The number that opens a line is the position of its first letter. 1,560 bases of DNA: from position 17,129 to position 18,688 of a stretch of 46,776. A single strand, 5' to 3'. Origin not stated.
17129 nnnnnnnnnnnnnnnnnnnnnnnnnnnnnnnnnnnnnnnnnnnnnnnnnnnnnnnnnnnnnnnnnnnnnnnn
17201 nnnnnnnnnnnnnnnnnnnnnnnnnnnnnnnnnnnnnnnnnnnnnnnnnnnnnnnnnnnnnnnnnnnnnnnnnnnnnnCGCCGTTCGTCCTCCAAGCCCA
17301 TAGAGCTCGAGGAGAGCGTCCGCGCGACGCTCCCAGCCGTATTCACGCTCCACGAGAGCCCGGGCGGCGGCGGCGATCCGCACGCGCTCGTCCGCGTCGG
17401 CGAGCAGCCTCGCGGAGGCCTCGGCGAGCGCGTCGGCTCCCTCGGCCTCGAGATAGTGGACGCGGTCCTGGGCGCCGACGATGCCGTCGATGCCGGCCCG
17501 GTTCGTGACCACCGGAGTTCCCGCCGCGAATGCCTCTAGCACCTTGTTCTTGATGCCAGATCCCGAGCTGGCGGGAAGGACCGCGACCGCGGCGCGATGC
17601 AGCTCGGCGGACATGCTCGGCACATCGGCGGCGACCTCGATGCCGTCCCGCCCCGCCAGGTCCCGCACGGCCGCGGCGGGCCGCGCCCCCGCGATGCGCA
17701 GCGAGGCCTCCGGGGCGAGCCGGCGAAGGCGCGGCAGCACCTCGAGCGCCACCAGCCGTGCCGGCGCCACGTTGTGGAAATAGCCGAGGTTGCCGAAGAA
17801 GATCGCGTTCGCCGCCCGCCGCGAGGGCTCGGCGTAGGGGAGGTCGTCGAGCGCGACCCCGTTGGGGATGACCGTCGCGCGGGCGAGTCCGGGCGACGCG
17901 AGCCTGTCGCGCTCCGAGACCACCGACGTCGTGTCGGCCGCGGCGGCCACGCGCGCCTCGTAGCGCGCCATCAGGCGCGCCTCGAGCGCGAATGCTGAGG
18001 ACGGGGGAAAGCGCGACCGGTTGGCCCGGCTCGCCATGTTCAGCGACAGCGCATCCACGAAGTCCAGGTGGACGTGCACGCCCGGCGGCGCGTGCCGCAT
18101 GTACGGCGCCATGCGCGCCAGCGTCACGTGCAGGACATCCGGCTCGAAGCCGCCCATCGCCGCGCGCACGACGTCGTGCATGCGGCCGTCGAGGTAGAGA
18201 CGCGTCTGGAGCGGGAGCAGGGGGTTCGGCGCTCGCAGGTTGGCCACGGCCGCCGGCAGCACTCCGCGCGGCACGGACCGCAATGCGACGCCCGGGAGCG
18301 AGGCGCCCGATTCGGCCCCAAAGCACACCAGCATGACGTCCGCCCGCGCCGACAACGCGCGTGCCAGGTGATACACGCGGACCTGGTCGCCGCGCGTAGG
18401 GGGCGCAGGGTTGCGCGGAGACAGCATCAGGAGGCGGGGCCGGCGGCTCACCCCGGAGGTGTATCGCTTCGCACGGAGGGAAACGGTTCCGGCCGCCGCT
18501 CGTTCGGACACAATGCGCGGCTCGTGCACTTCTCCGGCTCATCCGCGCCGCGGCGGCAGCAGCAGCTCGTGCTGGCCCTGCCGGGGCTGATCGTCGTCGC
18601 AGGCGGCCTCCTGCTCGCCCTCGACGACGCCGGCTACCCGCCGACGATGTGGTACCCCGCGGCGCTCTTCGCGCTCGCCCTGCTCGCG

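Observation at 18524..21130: A 97-aa LPFTG 'stub' protein beside a Wzy_C/TPR protein, in a polysaccharide locus with its own sortase and no LCP ligase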

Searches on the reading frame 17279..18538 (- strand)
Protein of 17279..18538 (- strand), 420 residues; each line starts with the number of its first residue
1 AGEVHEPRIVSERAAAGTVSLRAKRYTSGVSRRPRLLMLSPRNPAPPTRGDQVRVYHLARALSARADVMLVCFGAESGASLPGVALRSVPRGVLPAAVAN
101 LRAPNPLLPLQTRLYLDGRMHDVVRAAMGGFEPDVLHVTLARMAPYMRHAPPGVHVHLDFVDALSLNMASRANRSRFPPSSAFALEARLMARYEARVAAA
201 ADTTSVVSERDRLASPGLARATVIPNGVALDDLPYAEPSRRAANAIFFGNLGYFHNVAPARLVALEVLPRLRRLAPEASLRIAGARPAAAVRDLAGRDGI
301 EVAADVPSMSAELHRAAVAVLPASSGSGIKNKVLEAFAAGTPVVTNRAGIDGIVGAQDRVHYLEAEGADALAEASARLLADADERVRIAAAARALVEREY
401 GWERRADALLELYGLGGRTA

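Call 4: search_protein_families(library=pfam, proteins=[window:17279-18538:-], max_evalue=0.01)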
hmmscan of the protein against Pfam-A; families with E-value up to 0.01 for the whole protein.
window:17279-18538:- (420 aa): 4 families
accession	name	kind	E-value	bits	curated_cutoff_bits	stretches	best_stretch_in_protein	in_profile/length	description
PF13692.12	Glyco_trans_1_4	-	2.7e-17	63.8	27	1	246-381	5-142/142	Glycosyl transferases group 1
PF13524.12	Glyco_trans_1_2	-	1e-12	48.7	25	1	270-411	8-144/144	Glycosyl transferase-like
PF00534.26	Glycos_transf_1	-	1.1e-09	38.5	26.4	1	264-393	33-170/172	Glycosyl transferases group 1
PF13439.12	Glyco_transf_4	-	1e-08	35.8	28.5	1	52-231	5-169/170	Glycosyltransferase Family 4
